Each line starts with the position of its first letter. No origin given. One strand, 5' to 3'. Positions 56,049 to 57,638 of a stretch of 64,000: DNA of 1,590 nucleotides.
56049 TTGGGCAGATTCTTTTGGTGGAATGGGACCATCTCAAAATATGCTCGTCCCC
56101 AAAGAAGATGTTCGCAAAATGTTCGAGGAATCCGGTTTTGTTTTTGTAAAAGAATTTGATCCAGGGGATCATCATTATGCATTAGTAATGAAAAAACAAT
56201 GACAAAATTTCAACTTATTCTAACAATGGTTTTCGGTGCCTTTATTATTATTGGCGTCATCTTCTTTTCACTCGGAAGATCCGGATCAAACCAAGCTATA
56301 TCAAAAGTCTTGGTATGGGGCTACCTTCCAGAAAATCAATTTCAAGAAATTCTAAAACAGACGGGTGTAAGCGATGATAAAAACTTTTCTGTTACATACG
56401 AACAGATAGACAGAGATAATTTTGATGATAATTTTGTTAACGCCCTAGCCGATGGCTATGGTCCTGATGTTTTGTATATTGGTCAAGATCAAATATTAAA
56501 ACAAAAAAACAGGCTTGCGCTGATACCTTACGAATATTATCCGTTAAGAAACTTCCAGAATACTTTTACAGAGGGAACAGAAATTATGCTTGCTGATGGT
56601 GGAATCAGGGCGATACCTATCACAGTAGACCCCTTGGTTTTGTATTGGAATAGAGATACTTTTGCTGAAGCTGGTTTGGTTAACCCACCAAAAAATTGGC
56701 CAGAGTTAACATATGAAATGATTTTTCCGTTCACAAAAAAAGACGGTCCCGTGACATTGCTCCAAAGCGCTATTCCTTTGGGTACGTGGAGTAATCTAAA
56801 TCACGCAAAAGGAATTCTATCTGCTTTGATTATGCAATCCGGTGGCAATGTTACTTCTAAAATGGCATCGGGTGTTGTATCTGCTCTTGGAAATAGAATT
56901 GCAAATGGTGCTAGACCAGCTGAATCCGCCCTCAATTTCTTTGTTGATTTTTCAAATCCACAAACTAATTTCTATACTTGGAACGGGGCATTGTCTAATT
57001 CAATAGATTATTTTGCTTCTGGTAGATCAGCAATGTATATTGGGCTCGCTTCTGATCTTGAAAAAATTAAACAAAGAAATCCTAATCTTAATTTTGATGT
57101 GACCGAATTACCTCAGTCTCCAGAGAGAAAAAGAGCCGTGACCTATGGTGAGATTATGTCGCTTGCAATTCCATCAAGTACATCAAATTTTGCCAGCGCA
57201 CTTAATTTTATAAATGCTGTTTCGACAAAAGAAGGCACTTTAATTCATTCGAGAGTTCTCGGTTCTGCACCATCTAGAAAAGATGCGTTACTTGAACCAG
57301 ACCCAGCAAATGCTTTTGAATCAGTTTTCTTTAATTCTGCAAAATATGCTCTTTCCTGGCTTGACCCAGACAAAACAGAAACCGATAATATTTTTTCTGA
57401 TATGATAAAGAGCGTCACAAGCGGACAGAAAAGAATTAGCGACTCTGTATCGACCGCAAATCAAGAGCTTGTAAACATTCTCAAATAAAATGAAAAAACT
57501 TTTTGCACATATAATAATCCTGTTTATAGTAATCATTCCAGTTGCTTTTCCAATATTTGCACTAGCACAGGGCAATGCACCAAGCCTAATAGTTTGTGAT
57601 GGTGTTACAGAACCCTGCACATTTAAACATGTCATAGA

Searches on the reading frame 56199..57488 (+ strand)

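Call 16: search_protein_families(library=pfam, proteins=[window:56199-57488:+], max_evalue=0.001)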
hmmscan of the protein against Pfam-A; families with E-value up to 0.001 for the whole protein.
window:56199-57488:+ (429 aa): 2 families
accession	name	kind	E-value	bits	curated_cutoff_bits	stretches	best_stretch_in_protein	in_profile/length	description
PF13416.11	SBP_bac_8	-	2.4e-21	77.2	27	1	60-370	9-272/279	Bacterial extracellular solute-binding protein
PF01547.30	SBP_bac_1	-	1.7e-12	48.4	26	1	61-346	22-305/307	Bacterial extracellular solute-binding protein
